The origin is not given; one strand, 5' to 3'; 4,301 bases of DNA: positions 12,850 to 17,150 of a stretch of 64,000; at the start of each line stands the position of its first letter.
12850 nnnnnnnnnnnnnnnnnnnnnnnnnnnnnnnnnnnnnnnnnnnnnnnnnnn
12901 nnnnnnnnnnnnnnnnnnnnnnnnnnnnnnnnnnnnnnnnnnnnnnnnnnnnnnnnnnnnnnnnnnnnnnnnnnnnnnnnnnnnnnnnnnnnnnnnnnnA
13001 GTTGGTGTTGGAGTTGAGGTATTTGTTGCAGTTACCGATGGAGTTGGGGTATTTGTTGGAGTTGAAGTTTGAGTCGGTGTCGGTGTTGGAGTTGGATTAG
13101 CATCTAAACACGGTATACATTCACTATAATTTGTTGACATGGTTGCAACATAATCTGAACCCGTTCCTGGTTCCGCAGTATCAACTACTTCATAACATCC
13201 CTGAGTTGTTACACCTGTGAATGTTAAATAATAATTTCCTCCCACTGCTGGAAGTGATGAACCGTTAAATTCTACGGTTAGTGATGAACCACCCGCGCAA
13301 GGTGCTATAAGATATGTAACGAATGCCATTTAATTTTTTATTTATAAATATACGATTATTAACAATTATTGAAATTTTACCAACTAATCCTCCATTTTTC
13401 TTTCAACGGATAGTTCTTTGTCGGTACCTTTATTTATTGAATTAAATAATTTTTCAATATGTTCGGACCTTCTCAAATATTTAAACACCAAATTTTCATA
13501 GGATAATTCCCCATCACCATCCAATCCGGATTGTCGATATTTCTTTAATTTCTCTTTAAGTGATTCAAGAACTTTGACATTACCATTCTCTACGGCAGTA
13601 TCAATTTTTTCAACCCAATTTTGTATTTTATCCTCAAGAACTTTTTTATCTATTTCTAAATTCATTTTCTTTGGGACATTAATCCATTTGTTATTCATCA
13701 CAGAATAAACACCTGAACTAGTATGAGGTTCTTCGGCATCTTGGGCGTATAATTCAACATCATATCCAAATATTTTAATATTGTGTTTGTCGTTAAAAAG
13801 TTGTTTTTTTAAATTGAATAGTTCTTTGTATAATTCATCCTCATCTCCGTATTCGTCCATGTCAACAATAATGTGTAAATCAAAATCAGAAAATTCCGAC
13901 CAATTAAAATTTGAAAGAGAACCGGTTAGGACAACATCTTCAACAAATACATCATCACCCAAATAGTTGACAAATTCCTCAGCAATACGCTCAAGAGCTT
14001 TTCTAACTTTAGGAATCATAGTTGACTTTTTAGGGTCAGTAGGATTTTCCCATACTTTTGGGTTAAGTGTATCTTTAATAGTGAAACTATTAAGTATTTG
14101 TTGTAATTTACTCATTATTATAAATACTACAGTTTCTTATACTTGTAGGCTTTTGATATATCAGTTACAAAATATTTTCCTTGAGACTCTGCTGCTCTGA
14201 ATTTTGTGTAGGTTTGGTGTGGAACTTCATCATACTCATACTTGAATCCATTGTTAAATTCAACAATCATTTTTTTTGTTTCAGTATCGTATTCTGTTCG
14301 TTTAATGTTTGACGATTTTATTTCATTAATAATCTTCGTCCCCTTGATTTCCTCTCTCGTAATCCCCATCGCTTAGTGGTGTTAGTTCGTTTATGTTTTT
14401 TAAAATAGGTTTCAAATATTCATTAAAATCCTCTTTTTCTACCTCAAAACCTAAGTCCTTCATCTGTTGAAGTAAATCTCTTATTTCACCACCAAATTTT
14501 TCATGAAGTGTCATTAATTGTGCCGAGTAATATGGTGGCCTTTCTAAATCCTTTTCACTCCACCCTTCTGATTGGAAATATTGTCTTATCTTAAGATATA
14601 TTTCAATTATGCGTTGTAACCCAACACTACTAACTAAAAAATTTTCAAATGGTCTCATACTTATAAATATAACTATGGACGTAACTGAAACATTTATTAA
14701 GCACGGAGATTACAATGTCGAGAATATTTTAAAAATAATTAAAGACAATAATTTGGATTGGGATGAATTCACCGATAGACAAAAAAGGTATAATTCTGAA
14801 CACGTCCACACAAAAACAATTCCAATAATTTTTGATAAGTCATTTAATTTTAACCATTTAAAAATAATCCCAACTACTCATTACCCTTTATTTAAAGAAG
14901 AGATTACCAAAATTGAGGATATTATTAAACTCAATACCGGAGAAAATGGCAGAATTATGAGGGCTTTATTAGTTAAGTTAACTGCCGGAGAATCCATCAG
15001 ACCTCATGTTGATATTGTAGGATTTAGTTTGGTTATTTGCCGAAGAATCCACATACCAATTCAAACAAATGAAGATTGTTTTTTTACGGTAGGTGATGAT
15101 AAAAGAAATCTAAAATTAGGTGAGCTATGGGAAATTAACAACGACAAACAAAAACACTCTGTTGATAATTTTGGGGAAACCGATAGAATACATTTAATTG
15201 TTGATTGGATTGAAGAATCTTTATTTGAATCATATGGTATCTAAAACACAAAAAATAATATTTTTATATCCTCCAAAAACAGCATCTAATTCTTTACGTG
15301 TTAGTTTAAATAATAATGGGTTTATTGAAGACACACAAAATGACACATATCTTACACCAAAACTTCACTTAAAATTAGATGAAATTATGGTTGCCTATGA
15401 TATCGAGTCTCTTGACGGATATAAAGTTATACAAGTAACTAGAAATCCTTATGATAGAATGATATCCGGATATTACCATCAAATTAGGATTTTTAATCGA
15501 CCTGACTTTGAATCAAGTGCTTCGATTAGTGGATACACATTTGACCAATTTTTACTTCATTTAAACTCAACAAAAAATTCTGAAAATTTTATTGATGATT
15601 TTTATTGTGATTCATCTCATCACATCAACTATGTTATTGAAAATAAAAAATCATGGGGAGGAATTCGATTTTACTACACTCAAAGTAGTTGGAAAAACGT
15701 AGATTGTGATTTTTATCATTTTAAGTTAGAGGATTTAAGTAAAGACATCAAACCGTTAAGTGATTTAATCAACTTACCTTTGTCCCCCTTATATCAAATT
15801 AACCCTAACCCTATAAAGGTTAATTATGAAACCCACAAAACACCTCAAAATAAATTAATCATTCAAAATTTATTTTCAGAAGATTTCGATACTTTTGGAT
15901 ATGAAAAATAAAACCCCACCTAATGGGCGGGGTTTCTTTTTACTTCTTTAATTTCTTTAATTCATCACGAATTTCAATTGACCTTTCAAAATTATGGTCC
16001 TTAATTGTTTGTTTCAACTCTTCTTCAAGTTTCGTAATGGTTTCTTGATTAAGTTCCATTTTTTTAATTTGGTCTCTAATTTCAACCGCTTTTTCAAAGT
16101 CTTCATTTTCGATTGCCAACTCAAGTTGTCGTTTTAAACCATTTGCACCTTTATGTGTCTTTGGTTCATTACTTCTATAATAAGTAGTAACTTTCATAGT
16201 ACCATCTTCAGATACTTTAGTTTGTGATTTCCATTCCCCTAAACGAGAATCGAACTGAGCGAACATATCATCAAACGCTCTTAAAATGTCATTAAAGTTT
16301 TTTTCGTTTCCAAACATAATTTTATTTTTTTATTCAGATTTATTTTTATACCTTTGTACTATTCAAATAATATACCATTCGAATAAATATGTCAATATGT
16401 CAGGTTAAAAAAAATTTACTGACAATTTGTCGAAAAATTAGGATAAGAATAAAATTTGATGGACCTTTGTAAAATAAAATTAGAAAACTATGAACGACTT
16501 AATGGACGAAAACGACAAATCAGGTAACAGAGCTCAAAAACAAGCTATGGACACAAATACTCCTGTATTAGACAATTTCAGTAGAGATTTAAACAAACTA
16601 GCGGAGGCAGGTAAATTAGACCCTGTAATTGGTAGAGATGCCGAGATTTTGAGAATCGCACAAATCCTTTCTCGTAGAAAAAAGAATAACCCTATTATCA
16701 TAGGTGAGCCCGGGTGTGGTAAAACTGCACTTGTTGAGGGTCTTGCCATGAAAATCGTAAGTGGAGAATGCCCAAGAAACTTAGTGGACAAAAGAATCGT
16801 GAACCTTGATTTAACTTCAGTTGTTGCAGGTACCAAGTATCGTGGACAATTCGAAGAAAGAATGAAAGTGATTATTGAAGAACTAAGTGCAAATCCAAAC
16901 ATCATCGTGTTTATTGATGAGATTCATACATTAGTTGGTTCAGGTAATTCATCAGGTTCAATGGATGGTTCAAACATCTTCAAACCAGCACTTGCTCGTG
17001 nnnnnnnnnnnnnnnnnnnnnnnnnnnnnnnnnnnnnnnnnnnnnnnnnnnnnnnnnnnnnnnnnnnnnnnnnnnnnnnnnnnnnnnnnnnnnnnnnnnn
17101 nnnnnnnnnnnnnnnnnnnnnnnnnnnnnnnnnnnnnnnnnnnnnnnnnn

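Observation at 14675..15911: Overlapping gene pair encoding an AspH-like beta-hydroxylase and a PAPS-type sulfotransferase between structural and Clp genes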

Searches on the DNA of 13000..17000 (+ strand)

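Call 6: search_dna_similar(query=window:13000-17000:+, collection=phages, mode=near, max_rows=20)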
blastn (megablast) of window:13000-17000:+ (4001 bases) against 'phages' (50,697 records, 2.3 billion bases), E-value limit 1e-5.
No match.

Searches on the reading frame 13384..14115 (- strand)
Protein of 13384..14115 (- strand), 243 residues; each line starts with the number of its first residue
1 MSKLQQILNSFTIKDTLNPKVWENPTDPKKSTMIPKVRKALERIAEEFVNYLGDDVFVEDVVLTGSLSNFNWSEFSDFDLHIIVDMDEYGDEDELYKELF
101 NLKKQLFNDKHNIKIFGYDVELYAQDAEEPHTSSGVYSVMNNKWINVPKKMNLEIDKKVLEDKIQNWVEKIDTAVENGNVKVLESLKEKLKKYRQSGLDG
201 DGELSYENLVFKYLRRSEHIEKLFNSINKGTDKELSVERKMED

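Call 11: search_protein_families(library=pfam, proteins=[window:13384-14115:-], max_evalue=0.01)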
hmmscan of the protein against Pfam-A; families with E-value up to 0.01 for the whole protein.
window:13384-14115:- (243 aa): 1 family
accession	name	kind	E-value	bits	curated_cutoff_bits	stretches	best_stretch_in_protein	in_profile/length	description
PF01909.29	NTP_transf_2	-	0.0011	19.8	21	1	47-103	7-62/93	Nucleotidyltransferase domain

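Call 12: search_protein_families(library=phrogs, proteins=[window:13384-14115:-], max_evalue=0.001)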
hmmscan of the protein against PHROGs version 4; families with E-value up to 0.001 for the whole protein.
window:13384-14115:- (243 aa): 1 family
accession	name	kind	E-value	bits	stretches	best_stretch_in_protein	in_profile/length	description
phrog_36119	-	unknown function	1.1e-41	143.8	1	11-236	19-246/247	-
